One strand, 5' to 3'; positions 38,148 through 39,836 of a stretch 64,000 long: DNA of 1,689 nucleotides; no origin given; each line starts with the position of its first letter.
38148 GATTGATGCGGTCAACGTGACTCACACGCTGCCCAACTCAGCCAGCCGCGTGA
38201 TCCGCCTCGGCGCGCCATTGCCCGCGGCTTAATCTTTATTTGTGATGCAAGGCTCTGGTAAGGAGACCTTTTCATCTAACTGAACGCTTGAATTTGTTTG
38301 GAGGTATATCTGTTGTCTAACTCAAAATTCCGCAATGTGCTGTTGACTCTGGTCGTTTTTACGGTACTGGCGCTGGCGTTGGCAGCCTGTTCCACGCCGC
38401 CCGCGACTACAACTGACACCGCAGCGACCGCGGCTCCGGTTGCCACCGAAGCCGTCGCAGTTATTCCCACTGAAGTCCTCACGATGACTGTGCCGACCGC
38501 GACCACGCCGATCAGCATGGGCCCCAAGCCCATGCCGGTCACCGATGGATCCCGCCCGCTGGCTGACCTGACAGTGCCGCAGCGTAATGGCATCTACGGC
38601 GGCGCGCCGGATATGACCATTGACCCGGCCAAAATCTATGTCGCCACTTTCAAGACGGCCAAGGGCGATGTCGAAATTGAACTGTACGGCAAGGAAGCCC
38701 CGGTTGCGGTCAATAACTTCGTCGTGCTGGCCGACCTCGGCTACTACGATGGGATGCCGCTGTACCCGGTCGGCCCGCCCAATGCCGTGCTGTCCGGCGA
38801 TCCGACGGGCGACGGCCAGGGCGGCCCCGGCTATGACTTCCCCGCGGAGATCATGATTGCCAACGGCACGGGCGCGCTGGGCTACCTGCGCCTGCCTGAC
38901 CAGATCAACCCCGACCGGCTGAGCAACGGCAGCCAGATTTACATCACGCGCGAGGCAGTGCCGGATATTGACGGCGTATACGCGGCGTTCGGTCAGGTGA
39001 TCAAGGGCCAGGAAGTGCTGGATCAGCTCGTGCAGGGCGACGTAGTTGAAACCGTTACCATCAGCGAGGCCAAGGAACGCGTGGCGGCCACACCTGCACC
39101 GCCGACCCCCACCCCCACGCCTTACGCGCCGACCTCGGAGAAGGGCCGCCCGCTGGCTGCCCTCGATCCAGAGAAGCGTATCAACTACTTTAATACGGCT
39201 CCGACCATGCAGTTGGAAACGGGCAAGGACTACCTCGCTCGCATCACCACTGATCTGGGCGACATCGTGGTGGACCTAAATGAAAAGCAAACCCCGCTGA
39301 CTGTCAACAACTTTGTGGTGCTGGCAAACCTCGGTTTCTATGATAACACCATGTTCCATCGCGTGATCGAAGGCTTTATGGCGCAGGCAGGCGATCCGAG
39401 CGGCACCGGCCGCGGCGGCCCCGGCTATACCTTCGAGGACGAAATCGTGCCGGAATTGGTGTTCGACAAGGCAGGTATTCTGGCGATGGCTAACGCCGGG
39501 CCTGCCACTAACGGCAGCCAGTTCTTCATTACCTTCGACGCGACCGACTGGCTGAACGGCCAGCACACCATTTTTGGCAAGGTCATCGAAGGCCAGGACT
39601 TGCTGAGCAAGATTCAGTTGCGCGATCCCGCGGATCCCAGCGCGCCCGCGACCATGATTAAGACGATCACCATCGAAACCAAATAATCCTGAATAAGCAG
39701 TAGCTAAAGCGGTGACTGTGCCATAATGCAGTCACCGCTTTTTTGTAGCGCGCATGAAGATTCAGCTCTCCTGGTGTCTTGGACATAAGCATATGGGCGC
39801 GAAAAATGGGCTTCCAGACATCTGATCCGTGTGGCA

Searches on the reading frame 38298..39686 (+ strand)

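Call 8: search_protein_families(library=pfam, proteins=[window:38298-39686:+], max_evalue=0.001)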
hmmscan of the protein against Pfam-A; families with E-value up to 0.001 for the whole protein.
window:38298-39686:+ (462 aa): 1 family
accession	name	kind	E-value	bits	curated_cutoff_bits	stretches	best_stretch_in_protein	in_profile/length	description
PF00160.26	Pro_isomerase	-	1.9e-73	246.4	21.7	2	315-449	3-147/159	Cyclophilin type peptidyl-prolyl cis-trans isomerase/CLD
